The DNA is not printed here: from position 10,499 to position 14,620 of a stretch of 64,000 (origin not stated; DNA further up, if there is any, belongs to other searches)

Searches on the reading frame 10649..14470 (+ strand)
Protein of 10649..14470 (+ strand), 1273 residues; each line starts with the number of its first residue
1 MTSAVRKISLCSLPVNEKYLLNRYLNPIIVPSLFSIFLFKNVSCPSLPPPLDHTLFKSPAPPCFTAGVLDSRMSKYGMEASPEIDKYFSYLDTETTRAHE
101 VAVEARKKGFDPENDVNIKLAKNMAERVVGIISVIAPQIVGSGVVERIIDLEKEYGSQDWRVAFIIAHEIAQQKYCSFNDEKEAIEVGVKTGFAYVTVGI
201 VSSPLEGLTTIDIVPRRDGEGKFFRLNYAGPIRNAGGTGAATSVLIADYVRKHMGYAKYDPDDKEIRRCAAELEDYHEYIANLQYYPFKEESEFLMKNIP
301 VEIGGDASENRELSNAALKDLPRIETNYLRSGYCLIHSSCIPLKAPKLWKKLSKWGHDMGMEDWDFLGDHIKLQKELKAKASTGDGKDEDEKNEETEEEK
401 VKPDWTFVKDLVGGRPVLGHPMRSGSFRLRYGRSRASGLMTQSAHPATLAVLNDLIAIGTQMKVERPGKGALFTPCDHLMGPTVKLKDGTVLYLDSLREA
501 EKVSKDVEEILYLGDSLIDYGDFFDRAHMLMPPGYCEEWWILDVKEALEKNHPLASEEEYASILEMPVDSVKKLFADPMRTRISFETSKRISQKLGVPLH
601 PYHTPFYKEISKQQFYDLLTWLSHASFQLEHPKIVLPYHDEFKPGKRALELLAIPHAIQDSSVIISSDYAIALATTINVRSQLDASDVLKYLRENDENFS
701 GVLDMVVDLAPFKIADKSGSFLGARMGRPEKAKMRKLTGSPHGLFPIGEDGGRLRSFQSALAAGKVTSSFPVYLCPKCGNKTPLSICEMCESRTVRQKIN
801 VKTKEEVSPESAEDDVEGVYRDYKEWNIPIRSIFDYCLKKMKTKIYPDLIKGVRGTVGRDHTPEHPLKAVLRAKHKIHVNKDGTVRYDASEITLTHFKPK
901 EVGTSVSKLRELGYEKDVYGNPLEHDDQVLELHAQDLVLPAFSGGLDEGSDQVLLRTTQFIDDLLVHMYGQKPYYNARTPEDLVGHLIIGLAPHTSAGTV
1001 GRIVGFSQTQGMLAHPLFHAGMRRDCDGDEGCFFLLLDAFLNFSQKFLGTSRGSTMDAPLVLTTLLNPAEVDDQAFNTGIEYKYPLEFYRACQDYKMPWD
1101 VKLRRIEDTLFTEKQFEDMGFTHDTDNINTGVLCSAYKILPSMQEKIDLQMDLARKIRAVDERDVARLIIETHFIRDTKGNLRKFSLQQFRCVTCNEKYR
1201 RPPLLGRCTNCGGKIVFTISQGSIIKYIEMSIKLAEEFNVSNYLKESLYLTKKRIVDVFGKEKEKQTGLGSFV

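Call 24: search_protein_families(library=pfam, proteins=[window:10649-14470:+], max_evalue=0.001)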
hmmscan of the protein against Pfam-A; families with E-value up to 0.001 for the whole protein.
window:10649-14470:+ (1273 aa): 3 families
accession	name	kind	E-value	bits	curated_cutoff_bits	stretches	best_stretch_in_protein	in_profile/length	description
PF24846.1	PolC_DP2_cat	-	1.9e-114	382.1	24.3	1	848-1146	6-299/299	DNA polymerase II large subunit DP2, catalytic domain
PF24844.1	PolC_DP2_central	-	5e-106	355.2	24.3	1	395-806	2-369/372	DNA polymerase II large subunit DP2, central domain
PF03833.19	PolC_DP2_N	-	1.4e-71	241.3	24.3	1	86-371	1-269/271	DNA polymerase II large subunit DP2, N-terminal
